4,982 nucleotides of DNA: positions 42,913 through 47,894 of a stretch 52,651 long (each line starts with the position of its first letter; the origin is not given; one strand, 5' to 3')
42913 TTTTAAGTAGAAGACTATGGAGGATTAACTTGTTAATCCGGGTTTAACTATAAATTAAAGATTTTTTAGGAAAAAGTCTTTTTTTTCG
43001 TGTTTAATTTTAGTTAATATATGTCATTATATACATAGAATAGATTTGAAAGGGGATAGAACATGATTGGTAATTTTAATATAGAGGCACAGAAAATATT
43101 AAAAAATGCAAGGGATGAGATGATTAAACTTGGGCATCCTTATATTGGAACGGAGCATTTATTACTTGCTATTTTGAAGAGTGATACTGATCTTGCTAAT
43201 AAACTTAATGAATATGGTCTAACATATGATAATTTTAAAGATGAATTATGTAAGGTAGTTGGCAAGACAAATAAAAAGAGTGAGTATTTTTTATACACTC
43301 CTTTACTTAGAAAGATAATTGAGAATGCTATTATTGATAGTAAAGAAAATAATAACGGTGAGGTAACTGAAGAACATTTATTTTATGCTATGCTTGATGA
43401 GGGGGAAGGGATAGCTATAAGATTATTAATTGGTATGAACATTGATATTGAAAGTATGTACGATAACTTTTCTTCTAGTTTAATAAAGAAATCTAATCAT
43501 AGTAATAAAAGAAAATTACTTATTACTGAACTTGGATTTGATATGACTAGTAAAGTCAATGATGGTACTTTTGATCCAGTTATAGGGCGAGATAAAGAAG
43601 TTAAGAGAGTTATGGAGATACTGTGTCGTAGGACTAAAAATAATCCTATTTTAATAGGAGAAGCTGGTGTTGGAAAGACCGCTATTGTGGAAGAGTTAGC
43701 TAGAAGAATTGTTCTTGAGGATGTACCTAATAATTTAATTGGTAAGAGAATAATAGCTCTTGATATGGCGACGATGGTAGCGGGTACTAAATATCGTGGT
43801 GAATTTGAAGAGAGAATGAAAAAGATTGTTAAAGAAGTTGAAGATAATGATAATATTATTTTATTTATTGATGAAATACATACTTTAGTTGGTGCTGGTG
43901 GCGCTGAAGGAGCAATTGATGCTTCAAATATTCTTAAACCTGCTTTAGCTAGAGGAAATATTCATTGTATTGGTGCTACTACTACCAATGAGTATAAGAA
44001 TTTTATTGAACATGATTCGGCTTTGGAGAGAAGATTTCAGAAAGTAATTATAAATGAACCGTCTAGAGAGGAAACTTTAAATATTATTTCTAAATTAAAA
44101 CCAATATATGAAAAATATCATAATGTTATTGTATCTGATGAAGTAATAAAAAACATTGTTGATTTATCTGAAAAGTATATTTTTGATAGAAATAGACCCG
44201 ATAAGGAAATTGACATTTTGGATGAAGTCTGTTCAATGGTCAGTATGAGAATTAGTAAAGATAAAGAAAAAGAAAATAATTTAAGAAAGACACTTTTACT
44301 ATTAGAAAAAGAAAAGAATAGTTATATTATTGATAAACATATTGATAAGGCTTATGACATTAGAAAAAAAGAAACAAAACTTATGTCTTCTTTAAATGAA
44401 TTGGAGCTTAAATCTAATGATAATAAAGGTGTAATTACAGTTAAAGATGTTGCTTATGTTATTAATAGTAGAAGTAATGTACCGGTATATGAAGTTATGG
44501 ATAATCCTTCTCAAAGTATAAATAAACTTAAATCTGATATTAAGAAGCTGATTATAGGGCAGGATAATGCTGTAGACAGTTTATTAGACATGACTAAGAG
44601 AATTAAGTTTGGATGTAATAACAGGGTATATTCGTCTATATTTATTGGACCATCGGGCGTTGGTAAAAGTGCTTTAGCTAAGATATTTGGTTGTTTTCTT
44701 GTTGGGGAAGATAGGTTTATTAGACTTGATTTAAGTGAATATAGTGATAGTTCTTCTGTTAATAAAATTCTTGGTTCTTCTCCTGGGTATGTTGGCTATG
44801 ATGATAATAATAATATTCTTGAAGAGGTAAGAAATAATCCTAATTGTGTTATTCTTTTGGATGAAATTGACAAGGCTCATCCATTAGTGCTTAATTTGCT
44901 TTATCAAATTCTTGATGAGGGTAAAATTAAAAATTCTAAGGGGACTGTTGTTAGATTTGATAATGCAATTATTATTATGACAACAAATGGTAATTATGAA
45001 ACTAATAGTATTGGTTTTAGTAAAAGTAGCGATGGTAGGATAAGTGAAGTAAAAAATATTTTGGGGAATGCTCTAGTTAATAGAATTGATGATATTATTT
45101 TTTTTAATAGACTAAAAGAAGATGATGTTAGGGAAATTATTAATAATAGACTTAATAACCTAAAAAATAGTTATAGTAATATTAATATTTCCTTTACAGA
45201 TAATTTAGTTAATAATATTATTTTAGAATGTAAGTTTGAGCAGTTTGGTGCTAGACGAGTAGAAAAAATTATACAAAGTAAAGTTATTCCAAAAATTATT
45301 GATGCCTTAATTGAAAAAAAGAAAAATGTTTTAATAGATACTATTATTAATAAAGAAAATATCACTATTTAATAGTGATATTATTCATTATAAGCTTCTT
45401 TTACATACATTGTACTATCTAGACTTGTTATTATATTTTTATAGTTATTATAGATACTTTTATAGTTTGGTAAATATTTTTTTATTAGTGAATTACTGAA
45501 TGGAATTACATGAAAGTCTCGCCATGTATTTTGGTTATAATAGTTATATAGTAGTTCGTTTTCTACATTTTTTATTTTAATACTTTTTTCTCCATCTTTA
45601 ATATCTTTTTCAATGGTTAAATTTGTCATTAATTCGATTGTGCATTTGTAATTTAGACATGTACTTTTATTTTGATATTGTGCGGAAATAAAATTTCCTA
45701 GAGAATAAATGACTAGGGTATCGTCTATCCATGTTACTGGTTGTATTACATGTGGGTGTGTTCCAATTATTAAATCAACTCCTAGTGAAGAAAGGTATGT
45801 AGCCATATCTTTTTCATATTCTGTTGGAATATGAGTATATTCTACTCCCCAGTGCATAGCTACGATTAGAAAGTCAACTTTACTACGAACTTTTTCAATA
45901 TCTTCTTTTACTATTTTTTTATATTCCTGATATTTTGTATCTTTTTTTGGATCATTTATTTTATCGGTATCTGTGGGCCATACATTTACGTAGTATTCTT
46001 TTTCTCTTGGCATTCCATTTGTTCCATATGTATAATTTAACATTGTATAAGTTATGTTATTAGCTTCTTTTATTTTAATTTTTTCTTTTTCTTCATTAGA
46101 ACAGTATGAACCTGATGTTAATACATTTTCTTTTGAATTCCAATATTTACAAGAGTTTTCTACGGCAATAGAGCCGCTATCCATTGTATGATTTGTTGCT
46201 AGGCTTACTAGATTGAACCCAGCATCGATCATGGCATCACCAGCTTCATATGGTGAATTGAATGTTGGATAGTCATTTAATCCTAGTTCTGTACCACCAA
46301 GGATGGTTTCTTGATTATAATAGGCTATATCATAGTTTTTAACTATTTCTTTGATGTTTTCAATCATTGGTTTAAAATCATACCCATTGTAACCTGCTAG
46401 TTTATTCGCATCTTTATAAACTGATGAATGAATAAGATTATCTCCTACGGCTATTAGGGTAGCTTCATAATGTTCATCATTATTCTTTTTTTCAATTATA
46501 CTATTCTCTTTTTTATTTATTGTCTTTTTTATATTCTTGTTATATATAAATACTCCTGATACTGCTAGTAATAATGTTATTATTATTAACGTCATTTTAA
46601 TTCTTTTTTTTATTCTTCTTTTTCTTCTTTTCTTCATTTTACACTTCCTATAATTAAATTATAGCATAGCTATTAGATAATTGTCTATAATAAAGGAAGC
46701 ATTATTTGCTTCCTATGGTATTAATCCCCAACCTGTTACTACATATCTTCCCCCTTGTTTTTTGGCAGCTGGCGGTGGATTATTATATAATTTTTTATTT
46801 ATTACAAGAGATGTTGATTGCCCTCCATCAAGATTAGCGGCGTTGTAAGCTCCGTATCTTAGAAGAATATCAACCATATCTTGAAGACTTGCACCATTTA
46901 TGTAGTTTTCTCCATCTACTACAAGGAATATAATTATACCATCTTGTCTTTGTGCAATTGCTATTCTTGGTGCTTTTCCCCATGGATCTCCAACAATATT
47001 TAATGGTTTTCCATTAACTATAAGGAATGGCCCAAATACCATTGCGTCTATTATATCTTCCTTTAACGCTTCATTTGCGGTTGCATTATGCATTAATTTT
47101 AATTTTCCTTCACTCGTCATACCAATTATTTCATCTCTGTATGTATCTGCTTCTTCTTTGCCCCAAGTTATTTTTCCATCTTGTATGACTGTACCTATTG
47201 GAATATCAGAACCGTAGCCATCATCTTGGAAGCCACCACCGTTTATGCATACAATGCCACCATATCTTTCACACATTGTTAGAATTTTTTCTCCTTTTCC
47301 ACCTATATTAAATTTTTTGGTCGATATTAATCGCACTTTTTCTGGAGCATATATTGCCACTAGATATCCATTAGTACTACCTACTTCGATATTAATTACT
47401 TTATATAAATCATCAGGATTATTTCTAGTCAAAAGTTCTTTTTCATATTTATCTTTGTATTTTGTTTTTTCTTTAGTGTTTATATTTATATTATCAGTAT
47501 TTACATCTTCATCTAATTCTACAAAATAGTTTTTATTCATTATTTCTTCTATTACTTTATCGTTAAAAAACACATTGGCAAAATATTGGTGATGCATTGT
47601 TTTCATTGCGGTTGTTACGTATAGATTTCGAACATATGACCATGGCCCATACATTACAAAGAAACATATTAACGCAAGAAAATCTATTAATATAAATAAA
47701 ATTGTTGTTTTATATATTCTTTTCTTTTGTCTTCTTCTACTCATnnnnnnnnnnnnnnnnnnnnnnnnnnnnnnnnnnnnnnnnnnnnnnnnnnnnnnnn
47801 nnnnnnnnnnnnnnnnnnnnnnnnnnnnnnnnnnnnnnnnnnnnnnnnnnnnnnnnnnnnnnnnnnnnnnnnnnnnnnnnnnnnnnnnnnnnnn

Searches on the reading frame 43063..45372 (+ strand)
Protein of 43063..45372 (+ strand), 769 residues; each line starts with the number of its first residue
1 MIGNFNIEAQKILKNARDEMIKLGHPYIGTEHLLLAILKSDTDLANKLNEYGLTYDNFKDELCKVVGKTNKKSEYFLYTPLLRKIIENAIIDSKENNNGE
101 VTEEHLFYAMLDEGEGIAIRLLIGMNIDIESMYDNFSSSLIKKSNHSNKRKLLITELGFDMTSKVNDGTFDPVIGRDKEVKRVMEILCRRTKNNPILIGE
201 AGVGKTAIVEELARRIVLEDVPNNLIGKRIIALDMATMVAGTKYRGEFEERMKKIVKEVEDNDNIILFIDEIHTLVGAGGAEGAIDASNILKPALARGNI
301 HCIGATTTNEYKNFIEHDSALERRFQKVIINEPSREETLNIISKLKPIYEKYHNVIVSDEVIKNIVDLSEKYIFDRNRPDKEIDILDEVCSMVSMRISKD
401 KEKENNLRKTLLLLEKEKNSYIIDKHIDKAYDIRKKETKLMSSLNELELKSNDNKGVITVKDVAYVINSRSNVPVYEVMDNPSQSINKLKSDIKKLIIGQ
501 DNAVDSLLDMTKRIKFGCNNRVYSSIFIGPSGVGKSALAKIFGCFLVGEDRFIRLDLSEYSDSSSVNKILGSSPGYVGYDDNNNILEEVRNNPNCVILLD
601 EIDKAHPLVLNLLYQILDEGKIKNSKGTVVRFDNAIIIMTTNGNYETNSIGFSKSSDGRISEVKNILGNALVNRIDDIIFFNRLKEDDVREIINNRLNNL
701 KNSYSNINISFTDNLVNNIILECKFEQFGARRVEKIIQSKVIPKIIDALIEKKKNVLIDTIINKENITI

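Call 16: search_protein_families(library=ncbifam, proteins=[window:43063-45372:+], max_evalue=0.00001)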
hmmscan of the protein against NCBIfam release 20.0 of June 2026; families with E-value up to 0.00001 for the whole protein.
window:43063-45372:+ (769 aa): 12 families
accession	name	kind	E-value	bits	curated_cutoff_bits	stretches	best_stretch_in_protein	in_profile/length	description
TIGR03346.1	chaperone_ClpB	equivalog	9.6e-185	616.4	1232.1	2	8-452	4-451/853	ATP-dependent chaperone ClpB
TIGR02639.1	ClpA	equivalog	7e-180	599.8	993.15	1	8-749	4-719/734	ATP-dependent Clp protease ATP-binding subunit ClpA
TIGR03345.1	VI_ClpV1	equivalog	1.7e-162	542.7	884.95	2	8-442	4-459/852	type VI secretion system ATPase TssH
NF033606.1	heat_AAA_ClpK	exception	6.7e-147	490.9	1900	1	10-741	117-875/949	heat shock survival AAA family ATPase ClpK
NF008118.0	PRK10865.1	equivalog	1.5e-145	486.3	1417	2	153-432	160-438/857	ATP-dependent chaperone ClpB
NF033607.0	disagg_AAA_ClpG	exception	5.8e-137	458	1900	1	156-750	246-862/932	AAA family protein disaggregase ClpG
NF008263.0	PRK11034.1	equivalog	1.3e-131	439.9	1350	2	21-401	18-418/758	ATP-dependent Clp protease ATP-binding subunit ClpA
NF006616.1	PRK09183.1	subfamily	1.9e-07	30.6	300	0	129-273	33-172/253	IS21-like element helper ATPase IstB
NF009067.0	PRK12402.1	equivalog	4.1e-07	29.3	317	0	168-258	12-97/340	replication factor C small subunit 2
TIGR02902.1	spore_lonB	equivalog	1.9e-06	26.8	723.3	0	150-220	44-109/531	ATP-dependent protease LonB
TIGR03922.1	T7SS_EccA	equivalog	2.2e-06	26.5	466.65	0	190-343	310-461/557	type VII secretion AAA-ATPase EccA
TIGR01243.1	CDC48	subfamily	3.4e-06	25.7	802.65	0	195-386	201-370/733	CDC48 family AAA ATPase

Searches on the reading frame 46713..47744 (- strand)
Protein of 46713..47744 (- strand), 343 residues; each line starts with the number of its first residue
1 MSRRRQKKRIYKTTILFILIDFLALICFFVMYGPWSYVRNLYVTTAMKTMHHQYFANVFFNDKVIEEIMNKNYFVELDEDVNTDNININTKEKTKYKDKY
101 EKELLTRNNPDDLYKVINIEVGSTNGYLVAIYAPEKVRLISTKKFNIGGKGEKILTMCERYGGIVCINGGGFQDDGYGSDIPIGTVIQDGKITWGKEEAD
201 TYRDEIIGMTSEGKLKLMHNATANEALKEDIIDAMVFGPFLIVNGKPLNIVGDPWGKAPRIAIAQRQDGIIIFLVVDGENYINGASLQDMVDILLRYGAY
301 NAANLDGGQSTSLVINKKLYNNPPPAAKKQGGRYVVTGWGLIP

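Call 16: search_protein_families(library=ncbifam, proteins=[window:46713-47744:-], max_evalue=0.00001)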
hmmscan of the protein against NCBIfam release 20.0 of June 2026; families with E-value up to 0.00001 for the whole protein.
window:46713-47744:- (343 aa): 0 families

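Call 17: search_protein_families(library=pfam, proteins=[window:46713-47744:-], max_evalue=0.001)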
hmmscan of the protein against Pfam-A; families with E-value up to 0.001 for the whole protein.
window:46713-47744:- (343 aa): 1 family
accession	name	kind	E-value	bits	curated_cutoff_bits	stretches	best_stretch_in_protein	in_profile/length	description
PF09992.14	NAGPA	-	1.5e-36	126.6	25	1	162-341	2-168/169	Phosphodiester glycosidase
